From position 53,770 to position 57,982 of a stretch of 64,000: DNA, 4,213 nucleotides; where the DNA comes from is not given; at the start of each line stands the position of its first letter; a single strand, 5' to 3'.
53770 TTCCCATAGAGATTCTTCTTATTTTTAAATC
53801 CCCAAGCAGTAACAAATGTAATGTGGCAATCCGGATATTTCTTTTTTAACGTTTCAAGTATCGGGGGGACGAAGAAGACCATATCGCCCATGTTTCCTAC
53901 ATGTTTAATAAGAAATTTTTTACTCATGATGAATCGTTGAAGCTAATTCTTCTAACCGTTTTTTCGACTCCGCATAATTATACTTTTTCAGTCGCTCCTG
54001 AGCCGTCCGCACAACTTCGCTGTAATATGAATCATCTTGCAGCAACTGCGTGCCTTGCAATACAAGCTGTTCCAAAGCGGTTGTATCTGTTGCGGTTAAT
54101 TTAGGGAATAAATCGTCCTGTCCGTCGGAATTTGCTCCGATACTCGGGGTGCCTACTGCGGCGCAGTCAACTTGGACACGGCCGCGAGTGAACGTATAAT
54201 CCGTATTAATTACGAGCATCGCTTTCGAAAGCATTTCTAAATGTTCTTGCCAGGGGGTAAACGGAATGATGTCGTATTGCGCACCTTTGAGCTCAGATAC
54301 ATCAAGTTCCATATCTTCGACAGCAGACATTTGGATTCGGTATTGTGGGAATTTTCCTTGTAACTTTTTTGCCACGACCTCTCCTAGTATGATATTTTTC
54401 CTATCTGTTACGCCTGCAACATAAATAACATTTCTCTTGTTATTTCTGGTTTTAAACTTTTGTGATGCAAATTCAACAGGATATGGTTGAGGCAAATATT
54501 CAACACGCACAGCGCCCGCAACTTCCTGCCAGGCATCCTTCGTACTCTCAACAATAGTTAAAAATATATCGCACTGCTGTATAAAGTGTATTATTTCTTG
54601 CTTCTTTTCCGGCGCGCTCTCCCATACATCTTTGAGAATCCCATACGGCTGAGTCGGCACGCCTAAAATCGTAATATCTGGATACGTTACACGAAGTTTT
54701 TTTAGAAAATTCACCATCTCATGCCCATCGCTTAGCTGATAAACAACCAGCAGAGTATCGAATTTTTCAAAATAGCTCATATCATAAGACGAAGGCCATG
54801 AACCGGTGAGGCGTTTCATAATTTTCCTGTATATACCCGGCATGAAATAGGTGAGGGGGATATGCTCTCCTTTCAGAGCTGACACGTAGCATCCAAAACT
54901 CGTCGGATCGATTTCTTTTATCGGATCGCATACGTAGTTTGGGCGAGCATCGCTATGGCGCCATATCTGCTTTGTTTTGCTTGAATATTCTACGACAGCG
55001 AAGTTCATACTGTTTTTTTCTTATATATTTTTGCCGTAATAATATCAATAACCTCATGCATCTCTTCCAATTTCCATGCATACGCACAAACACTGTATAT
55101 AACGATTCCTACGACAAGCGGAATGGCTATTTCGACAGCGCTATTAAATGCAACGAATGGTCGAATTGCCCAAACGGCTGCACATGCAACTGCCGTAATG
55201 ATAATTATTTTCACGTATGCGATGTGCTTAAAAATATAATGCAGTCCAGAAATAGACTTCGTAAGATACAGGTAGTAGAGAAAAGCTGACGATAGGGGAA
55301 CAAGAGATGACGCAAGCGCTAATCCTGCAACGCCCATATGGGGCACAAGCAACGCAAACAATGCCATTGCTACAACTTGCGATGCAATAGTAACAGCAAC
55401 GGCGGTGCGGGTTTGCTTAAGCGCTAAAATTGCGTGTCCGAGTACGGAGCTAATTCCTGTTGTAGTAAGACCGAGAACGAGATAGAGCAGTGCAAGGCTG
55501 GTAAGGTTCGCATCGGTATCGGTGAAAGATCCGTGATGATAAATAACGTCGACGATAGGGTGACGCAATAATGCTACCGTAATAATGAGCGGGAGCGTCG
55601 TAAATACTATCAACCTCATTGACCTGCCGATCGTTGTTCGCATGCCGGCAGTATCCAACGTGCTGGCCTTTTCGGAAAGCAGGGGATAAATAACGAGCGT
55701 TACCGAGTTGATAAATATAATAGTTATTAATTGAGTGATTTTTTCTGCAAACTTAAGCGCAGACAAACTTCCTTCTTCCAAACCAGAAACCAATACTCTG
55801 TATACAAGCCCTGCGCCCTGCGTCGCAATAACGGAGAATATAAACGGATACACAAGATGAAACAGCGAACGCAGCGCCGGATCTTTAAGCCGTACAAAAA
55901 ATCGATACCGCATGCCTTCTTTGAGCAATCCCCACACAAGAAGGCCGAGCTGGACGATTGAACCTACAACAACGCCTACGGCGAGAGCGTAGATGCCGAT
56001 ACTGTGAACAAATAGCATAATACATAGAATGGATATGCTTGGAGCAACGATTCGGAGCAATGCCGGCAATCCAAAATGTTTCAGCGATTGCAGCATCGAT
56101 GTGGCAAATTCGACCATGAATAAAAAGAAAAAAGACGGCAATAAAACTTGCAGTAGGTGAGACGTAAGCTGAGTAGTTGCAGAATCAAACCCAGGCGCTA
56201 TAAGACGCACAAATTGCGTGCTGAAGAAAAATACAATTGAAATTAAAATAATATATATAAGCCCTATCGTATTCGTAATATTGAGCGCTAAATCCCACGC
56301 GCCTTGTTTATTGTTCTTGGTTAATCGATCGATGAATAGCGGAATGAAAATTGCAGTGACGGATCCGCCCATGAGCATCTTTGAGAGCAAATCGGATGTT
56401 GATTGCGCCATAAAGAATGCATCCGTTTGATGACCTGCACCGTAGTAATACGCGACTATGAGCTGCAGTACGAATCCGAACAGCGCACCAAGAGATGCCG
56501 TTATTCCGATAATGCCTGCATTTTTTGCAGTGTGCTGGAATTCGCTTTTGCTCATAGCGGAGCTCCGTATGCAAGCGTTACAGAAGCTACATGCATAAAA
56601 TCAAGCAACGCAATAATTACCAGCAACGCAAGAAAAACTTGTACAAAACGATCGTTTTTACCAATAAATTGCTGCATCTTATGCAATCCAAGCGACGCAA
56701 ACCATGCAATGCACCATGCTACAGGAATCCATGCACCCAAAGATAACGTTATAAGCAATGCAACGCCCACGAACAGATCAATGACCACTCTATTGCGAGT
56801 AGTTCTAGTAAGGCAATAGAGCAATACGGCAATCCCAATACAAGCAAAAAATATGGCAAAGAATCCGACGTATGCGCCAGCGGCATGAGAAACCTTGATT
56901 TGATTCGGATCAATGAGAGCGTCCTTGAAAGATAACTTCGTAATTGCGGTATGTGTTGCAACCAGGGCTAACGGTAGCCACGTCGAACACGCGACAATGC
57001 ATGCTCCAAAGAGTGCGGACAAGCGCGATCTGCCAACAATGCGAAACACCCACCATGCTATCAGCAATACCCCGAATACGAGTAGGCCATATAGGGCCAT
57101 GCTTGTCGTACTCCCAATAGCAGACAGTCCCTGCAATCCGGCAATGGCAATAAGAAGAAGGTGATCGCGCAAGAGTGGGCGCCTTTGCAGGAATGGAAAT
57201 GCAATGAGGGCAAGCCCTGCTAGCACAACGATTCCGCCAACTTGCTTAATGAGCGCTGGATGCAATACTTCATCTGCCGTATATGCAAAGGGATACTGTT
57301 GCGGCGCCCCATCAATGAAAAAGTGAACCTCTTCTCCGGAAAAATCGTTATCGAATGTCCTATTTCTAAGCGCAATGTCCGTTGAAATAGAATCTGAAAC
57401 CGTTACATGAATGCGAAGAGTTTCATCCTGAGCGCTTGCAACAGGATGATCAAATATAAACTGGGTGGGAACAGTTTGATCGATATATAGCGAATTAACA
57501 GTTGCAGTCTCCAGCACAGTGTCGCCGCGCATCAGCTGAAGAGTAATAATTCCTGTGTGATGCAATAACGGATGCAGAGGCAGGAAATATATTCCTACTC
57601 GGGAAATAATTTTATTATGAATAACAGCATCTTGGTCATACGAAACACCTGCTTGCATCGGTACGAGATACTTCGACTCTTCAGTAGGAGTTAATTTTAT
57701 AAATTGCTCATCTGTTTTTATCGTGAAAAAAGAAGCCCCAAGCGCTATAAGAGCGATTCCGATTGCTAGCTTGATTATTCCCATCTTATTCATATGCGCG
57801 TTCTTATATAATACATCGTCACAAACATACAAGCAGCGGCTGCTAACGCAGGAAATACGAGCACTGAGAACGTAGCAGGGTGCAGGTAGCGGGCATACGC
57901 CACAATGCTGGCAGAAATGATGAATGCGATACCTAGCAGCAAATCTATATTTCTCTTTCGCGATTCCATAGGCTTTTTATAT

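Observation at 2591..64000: Very dense cluster of GT-C glycosyltransferases with polyprenol-phosphate-sugar synthases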

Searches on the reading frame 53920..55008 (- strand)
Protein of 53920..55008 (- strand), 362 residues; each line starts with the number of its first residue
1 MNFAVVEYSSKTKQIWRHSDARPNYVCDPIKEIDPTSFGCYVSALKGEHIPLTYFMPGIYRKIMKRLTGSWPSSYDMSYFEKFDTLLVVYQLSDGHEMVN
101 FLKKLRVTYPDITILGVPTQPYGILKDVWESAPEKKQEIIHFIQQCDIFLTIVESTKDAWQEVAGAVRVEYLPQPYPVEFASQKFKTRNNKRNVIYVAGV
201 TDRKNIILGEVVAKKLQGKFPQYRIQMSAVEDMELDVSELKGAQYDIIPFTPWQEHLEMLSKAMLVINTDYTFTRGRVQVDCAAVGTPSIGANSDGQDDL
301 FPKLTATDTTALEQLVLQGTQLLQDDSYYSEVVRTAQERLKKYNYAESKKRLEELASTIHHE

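Call 7: search_protein_families(library=pfam, proteins=[window:53920-55008:-], max_evalue=0.001)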
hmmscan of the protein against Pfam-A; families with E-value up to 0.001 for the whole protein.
window:53920-55008:- (362 aa): 0 families

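Call 11: search_protein_families(library=ncbifam, proteins=[window:53920-55008:-], max_evalue=0.1)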
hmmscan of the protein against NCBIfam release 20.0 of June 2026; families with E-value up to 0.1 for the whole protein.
window:53920-55008:- (362 aa): 0 families

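Call 18: search_protein_families(library=pfam, proteins=[window:53920-55008:-], max_evalue=10)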
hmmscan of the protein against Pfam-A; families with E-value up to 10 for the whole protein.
window:53920-55008:- (362 aa): 3 families
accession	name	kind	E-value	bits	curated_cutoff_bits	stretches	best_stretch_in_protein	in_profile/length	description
PF13524.12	Glyco_trans_1_2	-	0.002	18.5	25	1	250-347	34-137/144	Glycosyl transferase-like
PF04781.17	DUF627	-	0.061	13.7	27.6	1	124-159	17-52/108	Protein of unknown function (DUF627)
PF00534.26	Glycos_transf_1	-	0.087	12.8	26.4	1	181-304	5-134/172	Glycosyl transferases group 1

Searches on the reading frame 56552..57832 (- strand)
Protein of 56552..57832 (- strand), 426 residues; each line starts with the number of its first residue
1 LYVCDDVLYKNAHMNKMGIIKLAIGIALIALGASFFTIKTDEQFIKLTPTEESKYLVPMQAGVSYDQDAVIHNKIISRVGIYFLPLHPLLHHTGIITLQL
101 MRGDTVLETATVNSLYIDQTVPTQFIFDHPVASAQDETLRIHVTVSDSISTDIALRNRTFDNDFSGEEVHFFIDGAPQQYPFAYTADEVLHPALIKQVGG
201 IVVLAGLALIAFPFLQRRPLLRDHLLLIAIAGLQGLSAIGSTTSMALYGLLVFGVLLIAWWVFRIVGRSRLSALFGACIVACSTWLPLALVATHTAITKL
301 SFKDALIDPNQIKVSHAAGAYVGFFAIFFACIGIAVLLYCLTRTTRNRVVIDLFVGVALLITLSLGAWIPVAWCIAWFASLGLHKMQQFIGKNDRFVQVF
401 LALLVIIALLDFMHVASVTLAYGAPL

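Call 7: search_protein_families(library=pfam, proteins=[window:56552-57832:-], max_evalue=0.001)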
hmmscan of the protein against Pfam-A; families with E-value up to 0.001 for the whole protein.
window:56552-57832:- (426 aa): 0 families

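Call 11: search_protein_families(library=ncbifam, proteins=[window:56552-57832:-], max_evalue=0.1)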
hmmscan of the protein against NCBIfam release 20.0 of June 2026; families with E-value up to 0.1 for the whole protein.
window:56552-57832:- (426 aa): 0 families

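Call 18: search_protein_families(library=pfam, proteins=[window:56552-57832:-], max_evalue=10)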
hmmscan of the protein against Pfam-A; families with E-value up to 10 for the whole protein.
window:56552-57832:- (426 aa): 1 family
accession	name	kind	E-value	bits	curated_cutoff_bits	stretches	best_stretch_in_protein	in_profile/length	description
PF06197.19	DUF998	-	6.8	6.7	30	1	243-384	39-157/184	Protein of unknown function (DUF998)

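Call 71: find_related_loci(query=window:56552-57832:-, collection=metagenome_contigs, flank=6000)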
Query window:56552-57832:- (426 aa) in metagenome_contigs; peptide patterns used: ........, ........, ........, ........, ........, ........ (x = any residue, [..] = any of these).
276 stretches matched a pattern, but none encodes a relative of the query by tblastn (E <= 1e-3).
